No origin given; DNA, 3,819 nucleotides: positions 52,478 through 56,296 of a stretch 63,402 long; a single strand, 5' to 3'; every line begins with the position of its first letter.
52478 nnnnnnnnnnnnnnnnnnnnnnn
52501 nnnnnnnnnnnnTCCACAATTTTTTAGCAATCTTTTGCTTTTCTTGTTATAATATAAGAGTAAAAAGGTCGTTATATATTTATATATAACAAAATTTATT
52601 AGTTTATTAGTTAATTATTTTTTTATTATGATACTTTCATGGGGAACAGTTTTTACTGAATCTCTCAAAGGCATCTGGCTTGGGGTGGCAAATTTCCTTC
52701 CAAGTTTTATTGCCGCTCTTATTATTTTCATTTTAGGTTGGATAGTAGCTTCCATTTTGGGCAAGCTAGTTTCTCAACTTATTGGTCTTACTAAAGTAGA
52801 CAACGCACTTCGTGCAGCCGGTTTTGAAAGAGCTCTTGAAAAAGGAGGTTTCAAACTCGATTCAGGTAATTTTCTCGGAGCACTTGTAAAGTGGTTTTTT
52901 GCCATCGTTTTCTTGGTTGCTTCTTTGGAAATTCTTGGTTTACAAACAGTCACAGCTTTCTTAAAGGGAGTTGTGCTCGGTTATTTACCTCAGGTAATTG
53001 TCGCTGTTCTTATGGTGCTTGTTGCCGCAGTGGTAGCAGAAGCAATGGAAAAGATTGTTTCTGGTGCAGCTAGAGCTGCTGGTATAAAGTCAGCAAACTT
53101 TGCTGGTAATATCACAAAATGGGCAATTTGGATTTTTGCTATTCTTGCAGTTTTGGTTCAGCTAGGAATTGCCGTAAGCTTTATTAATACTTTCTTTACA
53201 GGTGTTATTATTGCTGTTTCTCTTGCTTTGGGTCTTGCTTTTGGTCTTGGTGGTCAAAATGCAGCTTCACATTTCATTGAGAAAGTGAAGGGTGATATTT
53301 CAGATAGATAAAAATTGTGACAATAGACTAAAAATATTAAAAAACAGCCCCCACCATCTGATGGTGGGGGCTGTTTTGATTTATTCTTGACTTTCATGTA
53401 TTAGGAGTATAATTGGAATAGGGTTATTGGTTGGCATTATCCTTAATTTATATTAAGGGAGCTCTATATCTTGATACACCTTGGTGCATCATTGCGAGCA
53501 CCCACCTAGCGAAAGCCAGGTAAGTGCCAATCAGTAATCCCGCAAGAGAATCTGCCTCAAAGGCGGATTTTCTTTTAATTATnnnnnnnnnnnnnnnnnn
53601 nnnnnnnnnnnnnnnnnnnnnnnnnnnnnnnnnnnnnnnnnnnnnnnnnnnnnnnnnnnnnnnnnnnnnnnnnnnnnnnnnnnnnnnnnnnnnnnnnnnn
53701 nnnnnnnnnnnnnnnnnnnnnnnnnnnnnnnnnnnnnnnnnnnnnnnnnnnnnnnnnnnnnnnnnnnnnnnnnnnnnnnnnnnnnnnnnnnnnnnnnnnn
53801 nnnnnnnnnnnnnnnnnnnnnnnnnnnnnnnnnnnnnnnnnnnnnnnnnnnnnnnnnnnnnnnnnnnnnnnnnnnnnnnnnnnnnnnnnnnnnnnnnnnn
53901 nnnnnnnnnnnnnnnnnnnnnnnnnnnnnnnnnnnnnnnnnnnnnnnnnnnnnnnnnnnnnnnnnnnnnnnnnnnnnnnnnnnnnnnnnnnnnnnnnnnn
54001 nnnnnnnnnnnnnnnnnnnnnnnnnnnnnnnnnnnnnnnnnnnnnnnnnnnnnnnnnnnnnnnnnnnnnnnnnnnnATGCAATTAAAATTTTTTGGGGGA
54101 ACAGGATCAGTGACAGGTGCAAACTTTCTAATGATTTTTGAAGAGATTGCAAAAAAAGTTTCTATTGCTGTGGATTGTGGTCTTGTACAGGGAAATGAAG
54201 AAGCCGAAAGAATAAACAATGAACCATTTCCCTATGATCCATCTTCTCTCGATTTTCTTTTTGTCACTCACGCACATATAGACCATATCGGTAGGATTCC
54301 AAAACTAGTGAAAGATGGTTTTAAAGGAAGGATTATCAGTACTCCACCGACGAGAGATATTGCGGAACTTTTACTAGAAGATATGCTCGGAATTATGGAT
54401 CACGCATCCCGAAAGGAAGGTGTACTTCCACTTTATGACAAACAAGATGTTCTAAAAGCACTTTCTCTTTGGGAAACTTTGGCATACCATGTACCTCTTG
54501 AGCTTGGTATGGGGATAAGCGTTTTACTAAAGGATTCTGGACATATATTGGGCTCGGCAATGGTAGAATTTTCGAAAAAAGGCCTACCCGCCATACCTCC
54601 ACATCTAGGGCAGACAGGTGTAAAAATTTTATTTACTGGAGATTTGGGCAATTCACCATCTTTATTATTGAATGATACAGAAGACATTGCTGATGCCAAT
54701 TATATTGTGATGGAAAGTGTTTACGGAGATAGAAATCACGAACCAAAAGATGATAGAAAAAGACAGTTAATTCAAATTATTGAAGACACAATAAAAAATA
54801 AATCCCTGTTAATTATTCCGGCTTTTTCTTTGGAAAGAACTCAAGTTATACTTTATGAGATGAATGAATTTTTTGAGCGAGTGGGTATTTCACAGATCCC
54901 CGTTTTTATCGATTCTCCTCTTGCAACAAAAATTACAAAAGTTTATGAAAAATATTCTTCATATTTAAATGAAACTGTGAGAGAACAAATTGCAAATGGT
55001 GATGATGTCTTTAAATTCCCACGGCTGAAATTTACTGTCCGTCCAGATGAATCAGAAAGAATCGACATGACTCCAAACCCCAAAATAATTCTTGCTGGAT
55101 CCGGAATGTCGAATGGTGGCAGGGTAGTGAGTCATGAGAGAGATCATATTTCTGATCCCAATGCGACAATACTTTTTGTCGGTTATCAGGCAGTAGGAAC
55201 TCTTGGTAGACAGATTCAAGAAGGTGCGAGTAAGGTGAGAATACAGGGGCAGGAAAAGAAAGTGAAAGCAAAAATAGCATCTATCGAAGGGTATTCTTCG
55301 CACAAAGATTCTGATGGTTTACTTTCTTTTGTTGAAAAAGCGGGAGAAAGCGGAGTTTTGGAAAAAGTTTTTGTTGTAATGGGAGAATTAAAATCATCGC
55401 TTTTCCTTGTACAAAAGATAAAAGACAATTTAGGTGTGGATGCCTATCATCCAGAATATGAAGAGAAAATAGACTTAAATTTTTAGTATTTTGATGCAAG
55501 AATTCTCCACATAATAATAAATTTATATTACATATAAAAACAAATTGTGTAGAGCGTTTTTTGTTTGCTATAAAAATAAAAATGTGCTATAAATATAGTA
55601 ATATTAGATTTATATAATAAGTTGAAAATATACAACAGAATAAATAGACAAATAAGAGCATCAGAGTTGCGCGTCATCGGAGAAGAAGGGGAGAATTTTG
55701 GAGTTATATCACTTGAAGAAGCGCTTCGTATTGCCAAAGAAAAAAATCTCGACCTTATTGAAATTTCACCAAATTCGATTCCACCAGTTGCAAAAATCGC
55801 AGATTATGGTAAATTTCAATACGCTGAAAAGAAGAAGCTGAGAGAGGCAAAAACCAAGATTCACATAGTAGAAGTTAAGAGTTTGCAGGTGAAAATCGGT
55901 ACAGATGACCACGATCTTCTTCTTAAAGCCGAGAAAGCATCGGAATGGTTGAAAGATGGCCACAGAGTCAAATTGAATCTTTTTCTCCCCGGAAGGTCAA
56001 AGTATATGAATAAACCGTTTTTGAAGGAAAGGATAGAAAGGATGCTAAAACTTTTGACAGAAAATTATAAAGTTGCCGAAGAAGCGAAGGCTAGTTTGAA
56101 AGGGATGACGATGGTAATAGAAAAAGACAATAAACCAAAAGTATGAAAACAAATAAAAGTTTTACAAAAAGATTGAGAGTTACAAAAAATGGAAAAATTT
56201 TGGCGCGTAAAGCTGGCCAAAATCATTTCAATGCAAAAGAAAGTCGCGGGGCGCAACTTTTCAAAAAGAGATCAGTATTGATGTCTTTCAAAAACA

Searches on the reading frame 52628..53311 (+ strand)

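Call 111: search_protein_families(library=pfam, proteins=[window:52628-53311:+], max_evalue=0.0001)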
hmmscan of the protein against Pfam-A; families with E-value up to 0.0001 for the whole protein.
window:52628-53311:+ (227 aa): 1 family
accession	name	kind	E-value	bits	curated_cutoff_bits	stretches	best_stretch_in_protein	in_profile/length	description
PF05552.17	MS_channel_1st_1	-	1.1e-12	48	22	1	13-59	3-49/50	Mechanosensitive ion channel, conserved TM helix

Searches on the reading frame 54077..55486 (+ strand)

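Call 111: search_protein_families(library=pfam, proteins=[window:54077-55486:+], max_evalue=0.0001)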
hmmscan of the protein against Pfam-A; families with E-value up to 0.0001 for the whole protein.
window:54077-55486:+ (469 aa): 3 families
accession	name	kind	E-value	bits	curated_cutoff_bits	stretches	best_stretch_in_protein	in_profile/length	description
PF10996.14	Beta-Casp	-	1.6e-33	116.2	27.7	1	255-380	1-120/120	Beta-Casp domain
PF07521.17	RMMBL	-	5.9e-09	36.2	21.6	1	395-459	3-63/63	Zn-dependent metallo-hydrolase RNA specificity domain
PF00753.33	Lactamase_B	-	4.3e-07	30.5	22.7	1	52-232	38-178/196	Metallo-beta-lactamase superfamily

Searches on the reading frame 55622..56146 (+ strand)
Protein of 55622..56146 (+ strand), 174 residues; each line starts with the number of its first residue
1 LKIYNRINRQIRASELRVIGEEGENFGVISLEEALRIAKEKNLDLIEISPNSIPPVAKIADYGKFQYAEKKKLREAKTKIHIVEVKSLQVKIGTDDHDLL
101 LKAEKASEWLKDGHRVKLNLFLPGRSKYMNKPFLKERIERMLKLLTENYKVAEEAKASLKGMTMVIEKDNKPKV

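Call 51: search_protein_families(library=pfam, proteins=[window:55622-56146:+], max_evalue=0.001)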
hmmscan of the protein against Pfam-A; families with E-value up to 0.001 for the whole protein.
window:55622-56146:+ (174 aa): 2 families
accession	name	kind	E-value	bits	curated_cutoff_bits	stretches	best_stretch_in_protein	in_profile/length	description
PF05198.21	IF3_N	-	1.3e-30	105.8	26.9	1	7-76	1-70/70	Translation initiation factor IF-3, N-terminal domain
PF00707.27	IF3_C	-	6.1e-13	49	34.8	1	83-168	1-85/86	Translation initiation factor IF-3, C-terminal domain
